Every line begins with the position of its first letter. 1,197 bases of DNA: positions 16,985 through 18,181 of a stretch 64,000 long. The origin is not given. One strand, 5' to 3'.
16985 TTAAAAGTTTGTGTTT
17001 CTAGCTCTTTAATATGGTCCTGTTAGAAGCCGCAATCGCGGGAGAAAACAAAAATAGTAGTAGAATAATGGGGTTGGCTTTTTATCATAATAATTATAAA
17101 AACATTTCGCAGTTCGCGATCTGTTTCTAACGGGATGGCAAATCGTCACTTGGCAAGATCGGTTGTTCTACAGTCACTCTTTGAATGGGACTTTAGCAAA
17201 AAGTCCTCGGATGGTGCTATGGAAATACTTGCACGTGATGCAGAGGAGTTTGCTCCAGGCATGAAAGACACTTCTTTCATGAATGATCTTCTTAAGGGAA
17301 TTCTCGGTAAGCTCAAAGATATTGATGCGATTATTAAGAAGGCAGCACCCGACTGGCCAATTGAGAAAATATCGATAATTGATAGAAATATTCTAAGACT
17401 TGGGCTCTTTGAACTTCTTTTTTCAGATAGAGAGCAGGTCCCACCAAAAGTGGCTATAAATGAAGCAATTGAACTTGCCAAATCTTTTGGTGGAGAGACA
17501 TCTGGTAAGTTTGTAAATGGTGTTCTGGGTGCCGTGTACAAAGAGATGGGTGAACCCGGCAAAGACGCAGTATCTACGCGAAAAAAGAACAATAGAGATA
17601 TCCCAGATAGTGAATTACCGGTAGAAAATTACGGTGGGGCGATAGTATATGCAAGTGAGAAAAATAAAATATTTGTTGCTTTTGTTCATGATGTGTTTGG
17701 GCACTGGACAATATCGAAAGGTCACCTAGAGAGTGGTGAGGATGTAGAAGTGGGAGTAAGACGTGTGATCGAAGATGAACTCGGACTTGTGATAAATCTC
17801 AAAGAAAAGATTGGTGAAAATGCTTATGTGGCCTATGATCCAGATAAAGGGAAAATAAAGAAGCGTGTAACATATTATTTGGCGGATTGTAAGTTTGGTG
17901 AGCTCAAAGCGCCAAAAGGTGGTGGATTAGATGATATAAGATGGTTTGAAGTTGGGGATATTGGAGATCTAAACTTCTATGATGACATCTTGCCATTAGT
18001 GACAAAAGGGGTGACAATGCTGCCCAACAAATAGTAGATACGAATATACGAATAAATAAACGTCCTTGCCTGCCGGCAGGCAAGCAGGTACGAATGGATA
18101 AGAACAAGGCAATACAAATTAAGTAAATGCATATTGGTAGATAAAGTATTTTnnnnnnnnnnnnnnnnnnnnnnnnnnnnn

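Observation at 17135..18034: NusB-NUDIX fusion protein embedded in an RNA-processing gene run (rnhB-rpmF-nusB::nudix-rnc)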

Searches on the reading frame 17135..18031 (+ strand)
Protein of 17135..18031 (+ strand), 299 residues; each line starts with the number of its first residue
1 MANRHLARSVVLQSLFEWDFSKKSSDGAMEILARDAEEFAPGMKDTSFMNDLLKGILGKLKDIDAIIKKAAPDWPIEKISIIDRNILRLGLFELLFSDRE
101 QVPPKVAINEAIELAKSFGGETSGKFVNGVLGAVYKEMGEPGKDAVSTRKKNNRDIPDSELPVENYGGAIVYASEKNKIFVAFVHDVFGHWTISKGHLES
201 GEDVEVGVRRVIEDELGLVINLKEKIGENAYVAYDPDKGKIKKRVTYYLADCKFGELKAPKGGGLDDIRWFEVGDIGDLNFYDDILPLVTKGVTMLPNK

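Call 3: search_protein_families(library=pfam, proteins=[window:17135-18031:+], max_evalue=0.01)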
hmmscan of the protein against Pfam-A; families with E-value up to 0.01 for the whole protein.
window:17135-18031:+ (299 aa): 2 families
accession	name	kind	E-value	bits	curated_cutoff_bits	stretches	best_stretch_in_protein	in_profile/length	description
PF01029.23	NusB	-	1.3e-33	116.6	23.1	1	7-136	3-133/133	NusB family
PF00293.34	NUDIX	-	1.8e-11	44.6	21.1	1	186-276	25-118/134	NUDIX domain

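Call 4: search_protein_families(library=ncbifam, proteins=[window:17135-18031:+], max_evalue=0.01)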
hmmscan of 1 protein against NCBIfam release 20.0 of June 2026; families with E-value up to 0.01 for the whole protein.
window:17135-18031:+ (299 aa): 12 families
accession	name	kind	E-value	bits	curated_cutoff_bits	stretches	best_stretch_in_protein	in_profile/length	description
TIGR01951.1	nusB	equivalog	1.1e-37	129.3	88.35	1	4-137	2-130/131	transcription antitermination factor NusB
NF001223.0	PRK00202.1-1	equivalog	4.8e-26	91.5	131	1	2-137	7-143/146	transcription antitermination factor NusB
NF001230.0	PRK00202.2-5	equivalog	2.3e-14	53.5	132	1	8-137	26-150/165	transcription antitermination factor NusB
NF011494.0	PRK14902.1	equivalog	3.8e-14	52.3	319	1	32-143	27-130/444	16S rRNA (cytosine(967)-C(5))-methyltransferase RsmB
TIGR00563.1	rsmB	equivalog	3.9e-11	42.7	269.05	1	44-153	34-138/437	16S rRNA (cytosine(967)-C(5))-methyltransferase RsmB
NF011493.0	PRK14901.1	equivalog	2.6e-09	36.4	540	1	42-140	36-131/447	16S rRNA (cytosine(967)-C(5))-methyltransferase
NF052459.1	OxoGTPPhMutT1Mycb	equivalog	8.1e-07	28.4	475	1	168-276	5-109/292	8-oxo-(d)GTP phosphatase MutT1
NF002995.0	PRK03759.1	equivalog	0.00025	20.8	127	1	190-275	64-149/185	isopentenyl-diphosphate Delta-isomerase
NF011495.0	PRK14903.1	equivalog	0.00027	19.9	503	1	44-136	37-121/431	16S rRNA (cytosine(967)-C(5))-methyltransferase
NF008149.0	PRK10901.1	equivalog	0.00055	19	375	1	32-141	33-136/434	16S rRNA (cytosine(967)-C(5))-methyltransferase RsmB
NF012016.0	PRK15472.1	equivalog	0.00063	19.5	95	1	188-224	29-66/141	nucleoside triphosphatase NudI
NF001936.0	PRK00714.1-3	equivalog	0.0011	18.8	118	1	174-238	17-83/155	RNA pyrophosphohydrolase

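Call 5: find_homologous_proteins(query=window:17135-18031:+, max_evalue=0.00001)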
Query window:17135-18031:+ (299 aa): 8000 proteins with E <= 0.00001 among 8000 candidates; the best 120 are listed.
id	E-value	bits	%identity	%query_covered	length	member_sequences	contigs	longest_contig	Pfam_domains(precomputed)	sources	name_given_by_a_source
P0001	1.5e-195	666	100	100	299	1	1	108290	PF00293.35,PF01029.24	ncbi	-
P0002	7.1e-176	602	100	91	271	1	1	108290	PF00293.35,PF01029.24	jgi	jgi:N utilization substance protein B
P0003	8.5e-147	506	74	100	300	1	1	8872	PF00293.35,PF01029.24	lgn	-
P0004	3.5e-144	498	74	99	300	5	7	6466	PF00293.35,PF01029.24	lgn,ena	-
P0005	2.4e-142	492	69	100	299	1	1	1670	PF00293.35,PF01029.24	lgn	-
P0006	2.1e-141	489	69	100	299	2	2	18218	PF00293.35,PF01029.24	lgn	-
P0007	3.0e-141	488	71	100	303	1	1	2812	PF00293.35,PF01029.24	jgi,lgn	jgi:N utilization substance protein B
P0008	3.7e-141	488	73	100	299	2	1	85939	PF00293.35,PF01029.24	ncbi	-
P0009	5.7e-141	487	71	99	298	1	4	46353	PF00293.35,PF01029.24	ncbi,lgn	-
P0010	1.1e-140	486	69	100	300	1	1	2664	PF00293.35,PF01029.24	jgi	jgi:transcription antitermination protein NusB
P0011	4.1e-140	484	71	100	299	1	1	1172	PF00293.35,PF01029.24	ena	-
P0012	4.3e-140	484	72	99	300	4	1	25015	PF00293.35,PF01029.24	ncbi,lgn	-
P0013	9.1e-140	483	72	100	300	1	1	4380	PF00293.35,PF01029.24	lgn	-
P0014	1.1e-139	483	70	100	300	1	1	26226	PF00293.35,PF01029.24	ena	-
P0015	3.1e-139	482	72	99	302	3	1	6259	PF00293.35,PF01029.24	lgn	-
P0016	3.3e-139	482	71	99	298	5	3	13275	PF00293.35,PF01029.24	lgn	-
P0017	1.3e-137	476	70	100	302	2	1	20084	PF00293.35,PF01029.24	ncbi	-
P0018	4.4e-137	475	70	99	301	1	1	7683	PF00293.35,PF01029.24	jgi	jgi:N utilization substance protein B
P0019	5.4e-137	474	69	99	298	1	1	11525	PF00293.35,PF01029.24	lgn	-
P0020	7.5e-137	474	71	99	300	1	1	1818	PF00293.35,PF01029.24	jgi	jgi:N utilization substance protein B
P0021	8.2e-136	470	69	100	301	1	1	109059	PF00293.35,PF01029.24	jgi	jgi:N utilization substance protein B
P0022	1.7e-135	469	68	100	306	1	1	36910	PF00293.35,PF01029.24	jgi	jgi:transcription antitermination protein NusB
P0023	4.5e-135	468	70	99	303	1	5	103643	PF00293.35,PF01029.24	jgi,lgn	-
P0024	6.8e-135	467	69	99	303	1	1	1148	PF00293.35,PF01029.24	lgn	-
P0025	4.5e-134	465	71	96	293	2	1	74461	PF00293.35,PF01029.24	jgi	jgi:N utilization substance protein B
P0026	2.4e-133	462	67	100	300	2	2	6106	PF00293.35,PF01029.24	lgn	-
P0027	3.6e-133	462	67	100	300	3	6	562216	PF00293.35,PF01029.24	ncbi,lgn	ncbi:MAG: transcription antitermination factor NusB [Candidatus Paceibacterota bacterium]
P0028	9.2e-133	460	68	100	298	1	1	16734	PF00293.35,PF01029.24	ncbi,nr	ncbi:transcription antitermination factor NusB [Candidatus Parcubacteria bacterium]|nr:transcription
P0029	8.4e-132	457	67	99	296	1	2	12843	PF00293.35,PF01029.24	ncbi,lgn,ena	-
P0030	8.7e-132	457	68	100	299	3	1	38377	PF00293.35,PF01029.24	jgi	-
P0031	1.2e-131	457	67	100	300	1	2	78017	PF00293.35,PF01029.24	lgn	-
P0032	1.4e-131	456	67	100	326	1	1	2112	PF00293.35,PF01029.24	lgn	-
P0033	2.0e-131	456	68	100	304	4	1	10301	PF00293.35,PF01029.24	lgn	-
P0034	3.9e-131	455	67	99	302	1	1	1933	PF00293.35,PF01029.24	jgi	jgi:transcription antitermination protein NusB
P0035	4.1e-130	452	67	100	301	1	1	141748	PF00293.35,PF01029.24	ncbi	-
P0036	1.2e-129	450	64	100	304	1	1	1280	PF00293.35,PF01029.24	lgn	-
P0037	2.2e-129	449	66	99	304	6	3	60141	PF00293.35,PF01029.24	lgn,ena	-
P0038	3.2e-129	449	67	100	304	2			PF00293.35,PF01029.24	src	-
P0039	4.3e-129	448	66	100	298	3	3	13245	PF00293.35,PF01029.24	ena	-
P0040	4.8e-129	448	67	100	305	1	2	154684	PF00293.35,PF01029.24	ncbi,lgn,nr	ncbi:MAG: transcription antitermination factor NusB [Patescibacteria group bacterium]|nr:transcripti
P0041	6.4e-129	448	66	99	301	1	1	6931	PF00293.35,PF01029.24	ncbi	-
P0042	2.1e-128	446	66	100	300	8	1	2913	PF00293.35,PF01029.24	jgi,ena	-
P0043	2.2e-128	446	65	100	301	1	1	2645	PF00293.35,PF01029.24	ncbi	-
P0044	2.2e-128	446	65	99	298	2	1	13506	PF00293.35,PF01029.24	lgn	-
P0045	2.3e-128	446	72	90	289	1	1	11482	PF00293.35,PF01029.24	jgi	jgi:N utilization substance protein B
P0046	5.9e-128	445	65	100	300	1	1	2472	PF00293.35,PF01029.24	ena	-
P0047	1.7e-127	443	66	100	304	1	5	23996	PF00293.35,PF01029.24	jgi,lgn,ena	-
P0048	5.4e-127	441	66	99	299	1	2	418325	PF00293.35,PF01029.24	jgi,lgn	jgi:N utilization substance protein B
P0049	6.6e-127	441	65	99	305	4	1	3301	PF00293.35,PF01029.24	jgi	-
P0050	9.8e-127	441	66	100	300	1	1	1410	PF00293.35,PF01029.24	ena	-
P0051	1.6e-126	440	65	100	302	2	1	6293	PF00293.35,PF01029.24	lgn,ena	-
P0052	2.2e-126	439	66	100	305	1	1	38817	PF00293.35,PF01029.24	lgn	-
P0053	4.9e-126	438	64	100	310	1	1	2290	PF00293.35,PF01029.24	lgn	-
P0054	7.7e-126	438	64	100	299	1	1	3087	PF00293.35,PF01029.24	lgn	-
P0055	8.2e-126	438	66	99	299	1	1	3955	PF00293.35,PF01029.24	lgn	-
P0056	1.6e-125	437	67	100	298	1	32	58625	PF00293.35,PF01029.24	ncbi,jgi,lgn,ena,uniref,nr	ncbi:MAG: transcription antitermination factor NusB [Candidatus Zambryskibacteria bacterium RIFCSPLO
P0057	1.7e-125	436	65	100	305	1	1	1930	PF00293.35,PF01029.24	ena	-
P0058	1.9e-125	436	65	100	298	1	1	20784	PF00293.35,PF01029.24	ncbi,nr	ncbi:MAG: transcription antitermination factor NusB [bacterium]|nr:transcription antitermination fac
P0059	2.1e-125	436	66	100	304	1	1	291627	PF00293.35,PF01029.24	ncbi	-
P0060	2.3e-125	436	64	100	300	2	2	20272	PF00293.35,PF01029.24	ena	-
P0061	2.3e-125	436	65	100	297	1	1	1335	PF00293.35,PF01029.24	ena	-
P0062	2.5e-125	436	67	100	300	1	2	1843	PF00293.35,PF01029.24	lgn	-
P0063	2.8e-125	436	66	100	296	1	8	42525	PF00293.35,PF01029.24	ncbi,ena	-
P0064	3.0e-125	436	64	100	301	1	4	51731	PF00293.35,PF01029.24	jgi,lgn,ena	-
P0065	3.4e-125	435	66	99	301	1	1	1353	PF00293.35,PF01029.24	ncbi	ncbi:MAG: transcription antitermination factor NusB [Patescibacteria group bacterium]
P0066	3.8e-125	435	66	96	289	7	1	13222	PF00293.35,PF01029.24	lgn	-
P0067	4.3e-125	435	66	100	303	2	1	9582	PF00293.35,PF01029.24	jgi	jgi:transcription antitermination protein NusB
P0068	4.6e-125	435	66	100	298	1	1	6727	PF00293.35,PF01029.24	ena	-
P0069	7.0e-125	434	66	100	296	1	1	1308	PF00293.35,PF01029.24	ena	-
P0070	8.3e-125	434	64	99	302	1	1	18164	PF00293.35,PF01029.24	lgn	-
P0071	8.6e-125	434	65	100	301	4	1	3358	PF00293.35,PF01029.24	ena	-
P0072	1.2e-124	434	66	100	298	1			PF00293.35,PF01029.24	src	-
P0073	1.2e-124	434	65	99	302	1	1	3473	PF00293.35,PF01029.24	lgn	-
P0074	1.3e-124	434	66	100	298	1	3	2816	PF00293.35,PF01029.24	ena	-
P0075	1.3e-124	434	65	100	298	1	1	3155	PF00293.35,PF01029.24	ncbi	-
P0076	1.6e-124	433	66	100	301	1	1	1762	PF00293.35,PF01029.24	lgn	-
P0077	1.8e-124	433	64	100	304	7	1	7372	PF00293.35,PF01029.24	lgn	-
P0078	1.8e-124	433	65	100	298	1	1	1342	PF00293.35,PF01029.24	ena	-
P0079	1.9e-124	433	66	100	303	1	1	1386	PF00293.35,PF01029.24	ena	-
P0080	2.0e-124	433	65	99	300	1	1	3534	PF00293.35,PF01029.24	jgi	jgi:N utilization substance protein B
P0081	2.4e-124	433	63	100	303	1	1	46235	PF00293.35,PF01029.24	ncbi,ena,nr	ncbi:MAG: transcription antitermination factor NusB [Candidatus Pacebacteria bacterium]|nr:transcrip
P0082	2.4e-124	433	66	100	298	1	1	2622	PF00293.35,PF01029.24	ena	-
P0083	2.6e-124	433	66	100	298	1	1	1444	PF00293.35,PF01029.24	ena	-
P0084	2.7e-124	433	66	100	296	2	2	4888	PF00293.35,PF01029.24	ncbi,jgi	jgi:N utilization substance protein B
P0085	2.7e-124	433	63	100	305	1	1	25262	PF00293.35,PF01029.24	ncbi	-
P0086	2.8e-124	432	62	99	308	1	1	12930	PF00293.35,PF01029.24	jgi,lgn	jgi:N utilization substance protein B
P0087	3.6e-124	432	65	100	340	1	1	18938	PF00293.35,PF01029.24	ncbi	-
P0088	4.6e-124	432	65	99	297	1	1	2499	PF00293.35,PF01029.24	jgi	-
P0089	5.7e-124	431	64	100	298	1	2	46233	PF00293.35,PF01029.24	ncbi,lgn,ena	-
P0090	6.0e-124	431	66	99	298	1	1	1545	PF00293.35,PF01029.24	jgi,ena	-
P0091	6.5e-124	431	64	100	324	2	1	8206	PF00293.35,PF01029.24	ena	-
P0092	8.5e-124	431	64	100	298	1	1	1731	PF00293.35,PF01029.24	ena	-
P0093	1.0e-123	431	63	99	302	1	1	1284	PF00293.35,PF01029.24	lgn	-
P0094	1.1e-123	431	61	100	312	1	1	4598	PF00293.35,PF01029.24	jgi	jgi:N utilization substance protein B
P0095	1.1e-123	430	67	95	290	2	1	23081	PF00293.35,PF01029.24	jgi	jgi:N utilization substance protein B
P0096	1.2e-123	430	64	100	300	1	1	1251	PF00293.35,PF01029.24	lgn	-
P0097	1.3e-123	430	63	100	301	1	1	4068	PF00293.35,PF01029.24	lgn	-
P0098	1.3e-123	430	65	100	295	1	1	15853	PF00293.35,PF01029.24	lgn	-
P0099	1.5e-123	430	65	100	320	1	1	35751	PF00293.35,PF01029.24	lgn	-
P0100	1.9e-123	430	63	99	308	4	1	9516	PF00293.35,PF01029.24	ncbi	-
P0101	2.1e-123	430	65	99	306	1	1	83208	PF00293.35,PF01029.24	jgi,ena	-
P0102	2.1e-123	430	63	99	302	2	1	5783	PF00293.35,PF01029.24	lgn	-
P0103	2.3e-123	429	64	99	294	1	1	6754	PF00293.35,PF01029.24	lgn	-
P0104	2.3e-123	429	65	98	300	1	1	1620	PF00293.35,PF01029.24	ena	-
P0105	2.4e-123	429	65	99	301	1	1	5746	PF00293.35,PF01029.24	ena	-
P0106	3.5e-123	429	65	99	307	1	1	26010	PF00293.35,PF01029.24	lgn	-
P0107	3.6e-123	429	64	99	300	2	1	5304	PF00293.35,PF01029.24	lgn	-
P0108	4.4e-123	429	62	99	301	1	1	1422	PF00293.35,PF01029.24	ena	-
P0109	4.8e-123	428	66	96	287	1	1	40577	PF00293.35,PF01029.24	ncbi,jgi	-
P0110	4.8e-123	428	65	100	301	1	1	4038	PF00293.35,PF01029.24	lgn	-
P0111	5.0e-123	428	64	100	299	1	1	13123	PF00293.35,PF01029.24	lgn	-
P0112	5.2e-123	428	67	100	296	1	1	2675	PF01029.24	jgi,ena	-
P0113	6.5e-123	428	65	100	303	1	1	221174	PF00293.35,PF01029.24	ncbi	-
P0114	6.6e-123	428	65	99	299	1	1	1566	PF00293.35,PF01029.24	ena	-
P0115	7.7e-123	428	63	100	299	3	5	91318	PF00293.35,PF01029.24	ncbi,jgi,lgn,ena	jgi:N utilization substance protein B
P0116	8.0e-123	428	64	100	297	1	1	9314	PF00293.35,PF01029.24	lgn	-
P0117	8.2e-123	428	63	99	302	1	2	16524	PF00293.35,PF01029.24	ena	-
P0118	9.8e-123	427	63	100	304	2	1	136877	PF00293.35,PF01029.24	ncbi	-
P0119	1.0e-122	427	64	99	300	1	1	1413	PF00293.35,PF01029.24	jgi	-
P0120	1.0e-122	427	65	100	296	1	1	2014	PF01029.24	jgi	jgi:N utilization substance protein B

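Call 13: predict_structure(alignment_id=A1)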
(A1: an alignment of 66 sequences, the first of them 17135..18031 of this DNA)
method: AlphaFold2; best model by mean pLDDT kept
length: 299 residues; sequences in the alignment: 66
mean_pLDDT: 84.0   pTM: 0.52
mean pLDDT of the five models: 84.0, 83.6, 82.1, 81.6, 81.5
residues with pLDDT >= 90: 136; 70-90: 121; 50-70: 26; < 50: 16
segments of 3 or more residues with pLDDT < 50: 140-155
pLDDT, mean of each block of 10 residues (from residue 1): 81 92 88 90 83 93 87 85 95 84 86 90 89 73 33 51 88 94 84 90 91 92 92 66 91 88 77 90 90 84
secondary structure, 60 per line:
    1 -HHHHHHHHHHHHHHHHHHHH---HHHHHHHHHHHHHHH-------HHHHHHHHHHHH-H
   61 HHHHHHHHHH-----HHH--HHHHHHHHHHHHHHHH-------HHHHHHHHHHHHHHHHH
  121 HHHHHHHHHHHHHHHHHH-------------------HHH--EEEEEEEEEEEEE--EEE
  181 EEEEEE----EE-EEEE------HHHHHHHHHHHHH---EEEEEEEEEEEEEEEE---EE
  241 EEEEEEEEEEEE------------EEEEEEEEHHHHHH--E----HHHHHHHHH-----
elements in order: H2-21 H25-39 H47-58 H60-70 H81-96 H104-138 E163-175 E178-186 E194-197 H204-216 E220-235 E239-252 E265-272 H273-278 H286-294

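Call 17: find_related_loci(query=A1, collection=genome_contigs, flank=6000)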
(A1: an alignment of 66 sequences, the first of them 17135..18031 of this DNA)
Query A1 (299 aa) in genome_contigs; peptide patterns used: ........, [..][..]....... (x = any residue, [..] = any of these).
600 stretches matched a pattern (row limit reached: there are more); 592 encode a relative of the query (tblastn E <= 1e-3); the best 80 are kept; 80 distinct loci.
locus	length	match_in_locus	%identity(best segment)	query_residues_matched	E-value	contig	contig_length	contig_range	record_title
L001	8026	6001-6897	68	1-299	2e-136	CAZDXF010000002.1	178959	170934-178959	MAG TPA_asm: uncultured Candidatus Saccharibacteria bacterium isolate SRP329715_co1_365 genome assembly, contig: NODE_61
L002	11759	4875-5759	67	1-296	2e-135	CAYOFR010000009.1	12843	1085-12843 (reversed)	MAG TPA_asm: uncultured Candidatus Saccharibacteria bacterium isolate SRP135725_co2_60 genome assembly, contig: k141_539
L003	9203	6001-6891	62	1-299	9e-124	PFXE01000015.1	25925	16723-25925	MAG: Candidatus Zambryskibacteria bacterium CG_4_9_14_3_um_filter_40_16 CG_4_9_14_3_um_filter_150_scaffold_1557_c, whole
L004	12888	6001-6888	64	1-299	1e-123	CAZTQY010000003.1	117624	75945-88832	MAG TPA_asm: uncultured Candidatus Saccharibacteria bacterium isolate SRP285395_co2_142 genome assembly, contig: NODE_17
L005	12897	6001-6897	63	1-296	9e-124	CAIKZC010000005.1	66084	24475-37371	uncultured bacterium isolate AlinenLipids_bin-9080 genome assembly, contig: bin-9080:05/10, whole genome shotgun sequenc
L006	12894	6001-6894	59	1-296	6e-124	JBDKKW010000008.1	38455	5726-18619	MAG: Candidatus Parcubacteria bacterium isolate hopbrook_2019_sw_WHONDRS-S19S_0012_A_bin.19 scaffold_0000024, whole geno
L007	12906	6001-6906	62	1-299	2e-122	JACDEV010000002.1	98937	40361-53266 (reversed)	MAG: Patescibacteria group bacterium isolate MGR_bin369 SD2903_NODE_9_length_98937_cov_1.371734, whole genome shotgun se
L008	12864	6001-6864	64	1-296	1e-121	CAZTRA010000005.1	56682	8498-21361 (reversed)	MAG TPA_asm: uncultured Candidatus Saccharibacteria bacterium isolate SRP219642_co4_90 genome assembly, contig: NODE_809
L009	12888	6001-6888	60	1-296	2e-121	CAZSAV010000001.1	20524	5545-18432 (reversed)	MAG TPA_asm: uncultured Candidatus Saccharibacteria bacterium isolate SRP278252_co2_806 genome assembly, contig: NODE_52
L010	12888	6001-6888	59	1-296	3e-121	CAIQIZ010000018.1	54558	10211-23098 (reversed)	uncultured bacterium isolate AM-2014_bin-3837 genome assembly, contig: bin-3837:18/31, whole genome shotgun sequence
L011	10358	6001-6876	60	1-296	4e-120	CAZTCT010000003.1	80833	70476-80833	MAG TPA_asm: uncultured Candidatus Saccharibacteria bacterium isolate SRP329715_co1_218 genome assembly, contig: NODE_33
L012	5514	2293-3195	58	1-299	4e-120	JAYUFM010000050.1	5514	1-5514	MAG: bacterium isolate GFS_7744 GFS_7744_49, whole genome shotgun sequence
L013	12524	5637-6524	62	1-296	3e-119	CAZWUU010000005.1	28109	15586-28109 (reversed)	MAG TPA_asm: uncultured Candidatus Saccharibacteria bacterium isolate SRP300315_co1_24 genome assembly, contig: NODE_864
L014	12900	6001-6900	59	1-299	2e-118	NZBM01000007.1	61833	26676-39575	MAG: bacterium isolate ARS1360 MHASMcontig_164312, whole genome shotgun sequence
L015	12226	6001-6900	59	1-296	5e-118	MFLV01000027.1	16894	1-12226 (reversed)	MAG: Candidatus Kaiserbacteria bacterium RIFCSPLOWO2_01_FULL_51_21 rifcsplowo2_01_scaffold_7621, whole genome shotgun se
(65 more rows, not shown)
